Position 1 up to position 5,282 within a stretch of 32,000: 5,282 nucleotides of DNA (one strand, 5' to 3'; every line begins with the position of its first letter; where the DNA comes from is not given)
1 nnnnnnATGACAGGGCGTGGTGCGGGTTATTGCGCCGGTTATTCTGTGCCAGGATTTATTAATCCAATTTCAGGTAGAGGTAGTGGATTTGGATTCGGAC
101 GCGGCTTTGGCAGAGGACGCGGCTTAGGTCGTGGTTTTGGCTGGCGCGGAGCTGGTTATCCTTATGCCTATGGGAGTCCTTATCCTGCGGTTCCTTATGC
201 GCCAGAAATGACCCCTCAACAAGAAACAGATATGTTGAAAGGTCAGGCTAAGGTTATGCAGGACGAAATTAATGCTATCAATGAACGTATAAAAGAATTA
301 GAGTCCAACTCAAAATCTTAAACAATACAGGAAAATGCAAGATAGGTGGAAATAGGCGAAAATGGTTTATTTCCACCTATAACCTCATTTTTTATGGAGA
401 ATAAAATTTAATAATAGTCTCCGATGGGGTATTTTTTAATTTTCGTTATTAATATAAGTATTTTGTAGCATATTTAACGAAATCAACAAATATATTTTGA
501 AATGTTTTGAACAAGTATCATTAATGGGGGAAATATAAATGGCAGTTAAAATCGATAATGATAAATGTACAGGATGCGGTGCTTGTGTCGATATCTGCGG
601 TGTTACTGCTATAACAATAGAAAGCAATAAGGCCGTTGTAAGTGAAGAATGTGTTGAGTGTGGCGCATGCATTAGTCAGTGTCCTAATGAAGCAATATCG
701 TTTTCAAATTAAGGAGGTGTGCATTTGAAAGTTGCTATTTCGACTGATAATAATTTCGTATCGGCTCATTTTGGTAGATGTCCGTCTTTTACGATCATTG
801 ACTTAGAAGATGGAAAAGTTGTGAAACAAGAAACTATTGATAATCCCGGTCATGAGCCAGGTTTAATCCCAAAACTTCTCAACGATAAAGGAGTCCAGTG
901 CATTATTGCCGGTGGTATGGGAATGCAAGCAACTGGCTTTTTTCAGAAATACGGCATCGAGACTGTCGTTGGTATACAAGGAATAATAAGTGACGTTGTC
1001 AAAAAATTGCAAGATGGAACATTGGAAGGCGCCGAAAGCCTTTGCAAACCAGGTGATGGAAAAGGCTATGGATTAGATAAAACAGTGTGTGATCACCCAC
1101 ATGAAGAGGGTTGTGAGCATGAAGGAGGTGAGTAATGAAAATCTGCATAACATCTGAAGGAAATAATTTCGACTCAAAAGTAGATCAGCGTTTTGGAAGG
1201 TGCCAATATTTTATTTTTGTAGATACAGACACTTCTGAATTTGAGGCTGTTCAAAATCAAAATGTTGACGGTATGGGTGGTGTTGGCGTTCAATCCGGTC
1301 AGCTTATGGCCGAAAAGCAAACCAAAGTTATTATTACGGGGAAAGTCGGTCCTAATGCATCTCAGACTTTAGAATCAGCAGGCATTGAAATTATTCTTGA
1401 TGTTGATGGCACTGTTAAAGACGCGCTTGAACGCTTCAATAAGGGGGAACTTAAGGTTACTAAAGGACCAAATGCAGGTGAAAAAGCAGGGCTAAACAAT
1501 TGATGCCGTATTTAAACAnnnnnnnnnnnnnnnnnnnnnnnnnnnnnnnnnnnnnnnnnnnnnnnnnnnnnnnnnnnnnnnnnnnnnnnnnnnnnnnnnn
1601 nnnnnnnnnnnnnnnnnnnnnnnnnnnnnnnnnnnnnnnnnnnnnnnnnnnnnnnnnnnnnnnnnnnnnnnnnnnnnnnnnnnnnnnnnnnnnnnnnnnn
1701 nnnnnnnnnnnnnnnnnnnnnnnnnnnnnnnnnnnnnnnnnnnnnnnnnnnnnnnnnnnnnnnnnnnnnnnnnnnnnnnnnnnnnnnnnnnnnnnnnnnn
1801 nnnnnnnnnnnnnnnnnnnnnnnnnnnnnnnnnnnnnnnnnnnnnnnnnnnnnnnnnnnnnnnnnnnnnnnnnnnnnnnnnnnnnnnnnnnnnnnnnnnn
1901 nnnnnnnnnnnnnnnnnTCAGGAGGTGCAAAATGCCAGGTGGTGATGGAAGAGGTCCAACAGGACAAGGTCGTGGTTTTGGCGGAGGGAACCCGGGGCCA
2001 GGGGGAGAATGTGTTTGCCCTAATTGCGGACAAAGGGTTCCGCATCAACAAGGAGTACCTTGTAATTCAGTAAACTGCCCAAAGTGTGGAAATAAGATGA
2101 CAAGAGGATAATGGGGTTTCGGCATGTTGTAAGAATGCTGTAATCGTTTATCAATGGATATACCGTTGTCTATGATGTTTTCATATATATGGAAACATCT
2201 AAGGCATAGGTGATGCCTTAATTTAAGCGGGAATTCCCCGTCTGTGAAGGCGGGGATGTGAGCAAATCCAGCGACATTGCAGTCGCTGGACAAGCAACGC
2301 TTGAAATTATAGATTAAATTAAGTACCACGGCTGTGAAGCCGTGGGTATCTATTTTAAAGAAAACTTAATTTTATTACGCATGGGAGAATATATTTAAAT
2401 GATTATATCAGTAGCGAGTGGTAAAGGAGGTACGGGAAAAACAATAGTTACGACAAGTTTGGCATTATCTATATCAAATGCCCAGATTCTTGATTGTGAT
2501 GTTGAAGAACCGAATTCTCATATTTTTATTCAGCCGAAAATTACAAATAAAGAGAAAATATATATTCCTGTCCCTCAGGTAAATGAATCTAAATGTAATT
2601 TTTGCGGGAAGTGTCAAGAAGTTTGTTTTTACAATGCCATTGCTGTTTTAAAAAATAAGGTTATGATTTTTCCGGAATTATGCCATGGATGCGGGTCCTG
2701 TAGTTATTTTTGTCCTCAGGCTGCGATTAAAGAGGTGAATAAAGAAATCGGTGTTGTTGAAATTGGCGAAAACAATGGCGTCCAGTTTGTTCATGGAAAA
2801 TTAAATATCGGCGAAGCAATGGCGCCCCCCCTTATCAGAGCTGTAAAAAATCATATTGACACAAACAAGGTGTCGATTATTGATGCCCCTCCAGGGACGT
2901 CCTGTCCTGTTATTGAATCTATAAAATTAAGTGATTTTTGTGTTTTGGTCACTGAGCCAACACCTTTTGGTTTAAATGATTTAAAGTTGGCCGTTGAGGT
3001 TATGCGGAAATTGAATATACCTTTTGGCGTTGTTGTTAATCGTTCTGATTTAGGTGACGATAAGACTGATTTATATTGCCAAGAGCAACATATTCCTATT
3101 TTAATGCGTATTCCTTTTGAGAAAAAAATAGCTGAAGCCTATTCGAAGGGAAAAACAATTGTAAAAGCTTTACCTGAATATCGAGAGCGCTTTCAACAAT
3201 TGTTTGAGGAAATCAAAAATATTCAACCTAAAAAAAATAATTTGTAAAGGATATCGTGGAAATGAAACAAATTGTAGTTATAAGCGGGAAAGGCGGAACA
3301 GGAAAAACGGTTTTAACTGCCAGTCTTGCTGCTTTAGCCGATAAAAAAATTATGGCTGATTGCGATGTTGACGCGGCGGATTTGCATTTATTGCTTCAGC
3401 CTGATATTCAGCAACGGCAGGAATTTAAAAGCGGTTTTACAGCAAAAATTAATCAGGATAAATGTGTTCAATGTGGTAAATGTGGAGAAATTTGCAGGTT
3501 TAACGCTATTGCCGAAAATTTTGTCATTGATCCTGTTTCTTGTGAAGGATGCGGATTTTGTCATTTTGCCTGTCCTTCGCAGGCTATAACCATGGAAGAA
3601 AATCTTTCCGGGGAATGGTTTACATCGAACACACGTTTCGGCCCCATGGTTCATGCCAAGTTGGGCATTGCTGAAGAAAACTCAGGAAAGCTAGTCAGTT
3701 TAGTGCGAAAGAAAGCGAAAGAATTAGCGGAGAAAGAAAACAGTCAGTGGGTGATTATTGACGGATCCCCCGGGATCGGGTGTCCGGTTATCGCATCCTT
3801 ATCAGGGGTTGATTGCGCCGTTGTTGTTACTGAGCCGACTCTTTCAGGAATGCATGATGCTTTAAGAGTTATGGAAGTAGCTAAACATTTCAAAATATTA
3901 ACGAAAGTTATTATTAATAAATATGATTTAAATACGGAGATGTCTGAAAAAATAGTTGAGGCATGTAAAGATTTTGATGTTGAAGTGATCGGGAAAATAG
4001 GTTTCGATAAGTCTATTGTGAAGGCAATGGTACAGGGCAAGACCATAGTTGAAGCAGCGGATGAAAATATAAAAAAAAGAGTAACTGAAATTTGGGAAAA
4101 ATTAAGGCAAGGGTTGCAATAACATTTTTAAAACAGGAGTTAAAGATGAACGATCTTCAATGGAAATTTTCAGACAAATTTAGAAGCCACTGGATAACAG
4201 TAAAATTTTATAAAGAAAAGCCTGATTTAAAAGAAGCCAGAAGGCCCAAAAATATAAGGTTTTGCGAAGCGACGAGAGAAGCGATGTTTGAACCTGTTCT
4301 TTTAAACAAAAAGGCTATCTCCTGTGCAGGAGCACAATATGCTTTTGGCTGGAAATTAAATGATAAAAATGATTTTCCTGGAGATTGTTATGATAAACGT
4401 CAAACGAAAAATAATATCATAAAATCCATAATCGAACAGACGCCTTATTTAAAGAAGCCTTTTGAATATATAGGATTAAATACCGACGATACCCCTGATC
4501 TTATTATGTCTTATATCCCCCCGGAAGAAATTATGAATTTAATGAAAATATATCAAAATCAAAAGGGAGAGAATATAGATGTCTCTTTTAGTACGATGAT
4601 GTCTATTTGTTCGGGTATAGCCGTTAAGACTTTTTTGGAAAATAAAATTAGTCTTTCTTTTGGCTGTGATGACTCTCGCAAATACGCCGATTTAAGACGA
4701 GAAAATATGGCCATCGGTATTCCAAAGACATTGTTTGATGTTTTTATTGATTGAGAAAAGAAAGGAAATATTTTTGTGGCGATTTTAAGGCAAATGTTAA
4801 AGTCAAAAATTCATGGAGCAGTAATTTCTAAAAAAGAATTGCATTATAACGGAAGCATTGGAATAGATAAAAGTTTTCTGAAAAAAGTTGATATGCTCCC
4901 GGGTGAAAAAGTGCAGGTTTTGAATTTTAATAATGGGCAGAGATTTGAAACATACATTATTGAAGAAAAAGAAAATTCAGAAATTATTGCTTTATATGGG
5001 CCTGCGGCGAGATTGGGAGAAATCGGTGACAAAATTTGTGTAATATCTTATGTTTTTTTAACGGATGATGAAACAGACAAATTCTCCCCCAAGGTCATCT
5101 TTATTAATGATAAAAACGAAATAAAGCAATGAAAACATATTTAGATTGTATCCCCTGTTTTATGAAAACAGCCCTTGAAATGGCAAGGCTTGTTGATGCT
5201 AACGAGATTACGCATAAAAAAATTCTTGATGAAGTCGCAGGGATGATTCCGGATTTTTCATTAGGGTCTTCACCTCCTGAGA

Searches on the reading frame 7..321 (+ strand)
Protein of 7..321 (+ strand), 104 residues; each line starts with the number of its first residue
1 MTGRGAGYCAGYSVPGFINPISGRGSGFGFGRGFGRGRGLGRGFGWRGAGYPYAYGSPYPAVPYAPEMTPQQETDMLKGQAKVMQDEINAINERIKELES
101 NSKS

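Call 60: search_protein_families(library=pfam, proteins=[window:7-321:+], max_evalue=0.001)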
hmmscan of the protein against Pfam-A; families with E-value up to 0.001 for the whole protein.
window:7-321:+ (104 aa): 1 family
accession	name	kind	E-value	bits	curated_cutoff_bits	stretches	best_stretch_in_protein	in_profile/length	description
PF17253.7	DUF5320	-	4.2e-22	79.6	27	1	1-98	15-99/99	Family of unknown function (DUF5320)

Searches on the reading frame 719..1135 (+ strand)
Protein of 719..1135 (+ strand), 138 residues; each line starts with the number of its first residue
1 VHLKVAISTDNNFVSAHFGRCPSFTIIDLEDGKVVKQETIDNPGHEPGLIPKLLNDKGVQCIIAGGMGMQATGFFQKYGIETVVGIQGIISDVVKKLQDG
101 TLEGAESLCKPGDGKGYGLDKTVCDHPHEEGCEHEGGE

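Call 51: search_protein_families(library=pfam, proteins=[window:719-1135:+], max_evalue=0.0001)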
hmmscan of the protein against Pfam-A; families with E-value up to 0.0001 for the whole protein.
window:719-1135:+ (138 aa): 1 family
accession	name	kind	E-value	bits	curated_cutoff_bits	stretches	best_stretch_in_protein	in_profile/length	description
PF02579.22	Nitro_FeMo-Co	-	6.4e-21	74.9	26.3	1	11-98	2-93/94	Dinitrogenase iron-molybdenum cofactor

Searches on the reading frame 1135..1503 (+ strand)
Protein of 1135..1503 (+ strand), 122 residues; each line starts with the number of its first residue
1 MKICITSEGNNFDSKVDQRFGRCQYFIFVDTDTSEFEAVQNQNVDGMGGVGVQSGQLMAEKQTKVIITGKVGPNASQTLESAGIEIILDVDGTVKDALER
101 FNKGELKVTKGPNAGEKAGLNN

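Call 51: search_protein_families(library=pfam, proteins=[window:1135-1503:+], max_evalue=0.0001)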
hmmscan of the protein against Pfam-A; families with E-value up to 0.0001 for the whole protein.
window:1135-1503:+ (122 aa): 1 family
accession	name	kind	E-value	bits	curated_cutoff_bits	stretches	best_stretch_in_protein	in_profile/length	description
PF02579.22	Nitro_FeMo-Co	-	3.8e-22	78.8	26.3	1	13-102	2-93/94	Dinitrogenase iron-molybdenum cofactor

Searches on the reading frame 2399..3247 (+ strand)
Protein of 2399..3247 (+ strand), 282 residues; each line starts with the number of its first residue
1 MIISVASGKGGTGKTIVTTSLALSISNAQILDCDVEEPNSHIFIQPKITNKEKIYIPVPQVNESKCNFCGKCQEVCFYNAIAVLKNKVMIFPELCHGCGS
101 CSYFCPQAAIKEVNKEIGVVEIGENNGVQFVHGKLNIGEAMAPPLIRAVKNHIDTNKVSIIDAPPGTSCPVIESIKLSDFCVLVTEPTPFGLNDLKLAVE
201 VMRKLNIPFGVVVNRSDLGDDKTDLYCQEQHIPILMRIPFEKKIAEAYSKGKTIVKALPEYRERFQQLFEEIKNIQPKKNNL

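Call 51: search_protein_families(library=pfam, proteins=[window:2399-3247:+], max_evalue=0.0001)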
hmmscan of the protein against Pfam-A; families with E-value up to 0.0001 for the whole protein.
window:2399-3247:+ (282 aa): 12 families
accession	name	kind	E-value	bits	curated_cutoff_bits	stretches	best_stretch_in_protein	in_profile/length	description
PF10609.15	ParA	-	1.6e-15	57.7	27.1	2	160-271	116-244/246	NUBPL iron-transfer P-loop NTPase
PF00037.32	Fer4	-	9e-14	51.1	21.1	2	59-81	1-23/24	4Fe-4S binding domain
PF01656.29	CbiA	-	2.1e-13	50.8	25.4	1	3-254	1-125/125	CobQ/CobB/MinD/ParA nucleotide binding domain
PF13237.11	Fer4_10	-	1.5e-08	34.9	25.5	1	61-106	4-53/53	4Fe-4S dicluster domain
PF12838.12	Fer4_7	-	8.7e-08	33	27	1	65-109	1-52/52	4Fe-4S dicluster domain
PF25160.1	LdpA_Fe-S-bd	-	7.3e-07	29.3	27.6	1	72-114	9-47/49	LdpA Fe-S cluster-binding domain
PF12837.12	Fer4_6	-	8.2e-07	29.1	25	0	58-81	1-24/24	4Fe-4S binding domain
PF14697.11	Fer4_21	-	2.6e-06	27.9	35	1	60-110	2-57/59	4Fe-4S dicluster domain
PF13614.12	AAA_31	-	4.9e-06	27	27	0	2-36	3-39/177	AAA domain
PF13187.11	Fer4_9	-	2.4e-05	24.7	27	1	65-110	1-52/52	4Fe-4S dicluster domain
PF12797.12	Fer4_2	-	3.6e-05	23.9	24.5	0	87-106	2-21/22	4Fe-4S binding domain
PF13484.11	Fer4_16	-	3.7e-05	24.9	30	0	95-115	2-22/66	4Fe-4S double cluster binding domain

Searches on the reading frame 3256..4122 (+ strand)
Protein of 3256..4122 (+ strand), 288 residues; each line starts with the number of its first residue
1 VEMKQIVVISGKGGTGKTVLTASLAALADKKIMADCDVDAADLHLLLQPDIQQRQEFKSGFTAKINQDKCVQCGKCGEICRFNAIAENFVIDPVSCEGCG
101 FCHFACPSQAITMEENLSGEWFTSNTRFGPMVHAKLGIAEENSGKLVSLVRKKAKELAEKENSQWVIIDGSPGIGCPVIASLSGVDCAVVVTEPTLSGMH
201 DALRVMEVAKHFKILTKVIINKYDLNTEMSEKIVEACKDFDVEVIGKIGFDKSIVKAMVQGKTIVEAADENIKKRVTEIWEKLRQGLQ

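Call 51: search_protein_families(library=pfam, proteins=[window:3256-4122:+], max_evalue=0.0001)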
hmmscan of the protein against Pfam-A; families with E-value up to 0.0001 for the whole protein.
window:3256-4122:+ (288 aa): 13 families
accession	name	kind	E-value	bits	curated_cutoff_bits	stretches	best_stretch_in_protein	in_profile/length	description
PF01656.29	CbiA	-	1.8e-15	57.4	25.4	1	6-264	1-125/125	CobQ/CobB/MinD/ParA nucleotide binding domain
PF00037.32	Fer4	-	1.8e-12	47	21.1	2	64-85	2-23/24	4Fe-4S binding domain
PF12838.12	Fer4_7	-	8.2e-11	42.6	27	0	95-116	1-22/52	4Fe-4S dicluster domain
PF10609.15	ParA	-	8.2e-11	42.2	27.1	0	164-283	113-245/246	NUBPL iron-transfer P-loop NTPase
PF12837.12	Fer4_6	-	2.5e-10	40.2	25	1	89-111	2-24/24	4Fe-4S binding domain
PF13237.11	Fer4_10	-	4.5e-08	33.3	25.5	0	90-113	3-30/53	4Fe-4S dicluster domain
PF14697.11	Fer4_21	-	2.1e-07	31.4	35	1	63-113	1-59/59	4Fe-4S dicluster domain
PF13484.11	Fer4_16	-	6.8e-06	27.2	30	0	96-116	2-23/66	4Fe-4S double cluster binding domain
PF12797.12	Fer4_2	-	8.3e-06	25.9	24.5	0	89-108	3-22/22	4Fe-4S binding domain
PF13187.11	Fer4_9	-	8.4e-06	26.2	27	0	58-84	34-51/52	4Fe-4S dicluster domain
PF00009.33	GTP_EFTU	-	4.4e-05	23.6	26.5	0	178-252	86-158/188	Elongation factor Tu GTP binding domain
PF00931.28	NB-ARC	-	5.2e-05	23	23.5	0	4-24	18-38/248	NB-ARC domain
PF13614.12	AAA_31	-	9.6e-05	22.8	27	0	3-37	1-39/177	AAA domain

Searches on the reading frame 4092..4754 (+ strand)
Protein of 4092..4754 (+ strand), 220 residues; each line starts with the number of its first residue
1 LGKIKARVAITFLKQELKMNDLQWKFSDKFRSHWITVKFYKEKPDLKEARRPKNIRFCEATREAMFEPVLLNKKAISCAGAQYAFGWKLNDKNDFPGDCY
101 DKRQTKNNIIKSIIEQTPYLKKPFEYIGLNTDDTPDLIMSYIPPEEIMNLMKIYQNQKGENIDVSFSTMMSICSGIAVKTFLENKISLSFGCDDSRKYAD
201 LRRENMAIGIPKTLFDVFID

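Call 51: search_protein_families(library=pfam, proteins=[window:4092-4754:+], max_evalue=0.0001)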
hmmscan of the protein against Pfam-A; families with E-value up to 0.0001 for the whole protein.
window:4092-4754:+ (220 aa): 1 family
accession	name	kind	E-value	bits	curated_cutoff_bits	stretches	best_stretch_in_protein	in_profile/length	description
PF02596.20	DUF169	-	2.3e-28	99.9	27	1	34-216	12-204/209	Uncharacterised ArCR, COG2043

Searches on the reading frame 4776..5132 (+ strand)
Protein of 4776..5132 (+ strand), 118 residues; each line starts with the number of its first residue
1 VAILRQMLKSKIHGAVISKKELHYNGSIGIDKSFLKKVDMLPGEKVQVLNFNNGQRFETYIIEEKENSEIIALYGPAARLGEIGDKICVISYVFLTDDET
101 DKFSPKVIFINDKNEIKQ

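Call 60: search_protein_families(library=pfam, proteins=[window:4776-5132:+], max_evalue=0.001)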
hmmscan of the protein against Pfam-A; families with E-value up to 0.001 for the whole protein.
window:4776-5132:+ (118 aa): 1 family
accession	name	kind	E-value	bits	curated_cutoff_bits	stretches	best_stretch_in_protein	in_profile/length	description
PF02261.22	Asp_decarbox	-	2.8e-41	140.4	25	1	4-116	2-114/115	Aspartate decarboxylase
